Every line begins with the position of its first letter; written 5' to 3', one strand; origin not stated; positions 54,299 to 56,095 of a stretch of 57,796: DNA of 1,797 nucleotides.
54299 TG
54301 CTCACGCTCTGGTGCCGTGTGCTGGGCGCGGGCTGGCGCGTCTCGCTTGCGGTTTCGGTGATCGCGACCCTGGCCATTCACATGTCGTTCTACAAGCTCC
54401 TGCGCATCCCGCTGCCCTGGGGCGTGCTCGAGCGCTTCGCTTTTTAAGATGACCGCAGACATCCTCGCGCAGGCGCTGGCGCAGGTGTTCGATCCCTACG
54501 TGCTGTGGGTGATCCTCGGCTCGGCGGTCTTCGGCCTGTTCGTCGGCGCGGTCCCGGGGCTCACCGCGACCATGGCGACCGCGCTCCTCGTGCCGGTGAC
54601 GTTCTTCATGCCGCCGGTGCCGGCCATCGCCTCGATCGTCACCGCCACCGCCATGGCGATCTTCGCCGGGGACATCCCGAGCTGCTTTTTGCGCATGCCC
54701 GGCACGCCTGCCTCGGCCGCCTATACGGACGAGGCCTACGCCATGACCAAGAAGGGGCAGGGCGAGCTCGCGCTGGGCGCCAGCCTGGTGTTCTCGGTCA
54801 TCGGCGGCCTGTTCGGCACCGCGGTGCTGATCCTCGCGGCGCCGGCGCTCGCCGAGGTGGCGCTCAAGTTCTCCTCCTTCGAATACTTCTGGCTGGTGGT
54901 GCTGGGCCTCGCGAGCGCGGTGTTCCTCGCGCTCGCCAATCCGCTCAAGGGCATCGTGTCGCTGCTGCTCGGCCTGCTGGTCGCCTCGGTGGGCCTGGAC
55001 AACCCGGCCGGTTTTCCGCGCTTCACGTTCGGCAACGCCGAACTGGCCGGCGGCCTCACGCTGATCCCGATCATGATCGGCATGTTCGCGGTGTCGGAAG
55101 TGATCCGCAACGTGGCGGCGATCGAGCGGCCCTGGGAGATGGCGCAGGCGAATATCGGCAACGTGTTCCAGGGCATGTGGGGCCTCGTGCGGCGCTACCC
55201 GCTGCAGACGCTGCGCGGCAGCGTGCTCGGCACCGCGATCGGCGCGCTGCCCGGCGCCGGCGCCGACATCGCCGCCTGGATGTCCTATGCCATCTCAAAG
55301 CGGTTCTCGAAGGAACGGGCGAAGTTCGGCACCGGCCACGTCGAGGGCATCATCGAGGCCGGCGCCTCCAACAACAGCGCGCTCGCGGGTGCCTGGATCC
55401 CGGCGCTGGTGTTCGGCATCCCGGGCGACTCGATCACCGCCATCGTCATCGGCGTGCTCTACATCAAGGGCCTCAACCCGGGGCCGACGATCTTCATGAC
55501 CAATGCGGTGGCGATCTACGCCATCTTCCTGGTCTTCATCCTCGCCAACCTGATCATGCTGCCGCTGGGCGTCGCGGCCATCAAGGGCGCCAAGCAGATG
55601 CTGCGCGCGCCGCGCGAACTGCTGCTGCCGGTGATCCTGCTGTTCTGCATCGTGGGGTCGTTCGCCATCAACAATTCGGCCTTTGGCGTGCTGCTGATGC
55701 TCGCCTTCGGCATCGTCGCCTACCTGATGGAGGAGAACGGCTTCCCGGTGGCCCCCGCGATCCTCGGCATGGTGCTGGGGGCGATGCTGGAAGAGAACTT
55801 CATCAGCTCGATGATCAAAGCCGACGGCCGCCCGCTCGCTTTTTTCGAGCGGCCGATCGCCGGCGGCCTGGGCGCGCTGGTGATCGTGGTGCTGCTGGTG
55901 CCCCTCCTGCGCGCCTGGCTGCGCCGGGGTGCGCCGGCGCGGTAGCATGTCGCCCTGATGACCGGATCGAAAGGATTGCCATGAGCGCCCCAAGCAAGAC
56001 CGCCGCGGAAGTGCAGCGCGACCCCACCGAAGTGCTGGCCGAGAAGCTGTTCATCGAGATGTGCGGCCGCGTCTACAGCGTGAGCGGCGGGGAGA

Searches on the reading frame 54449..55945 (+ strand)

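Call 61: search_protein_families(library=pfam, proteins=[window:54449-55945:+], max_evalue=0.00001)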
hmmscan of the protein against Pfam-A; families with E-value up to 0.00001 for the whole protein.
window:54449-55945:+ (498 aa): 1 family
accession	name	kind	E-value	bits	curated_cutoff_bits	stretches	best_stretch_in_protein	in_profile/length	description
PF01970.21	TctA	-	3e-131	438.4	28.9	1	20-439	2-423/423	Tripartite tricarboxylate transporter TctA family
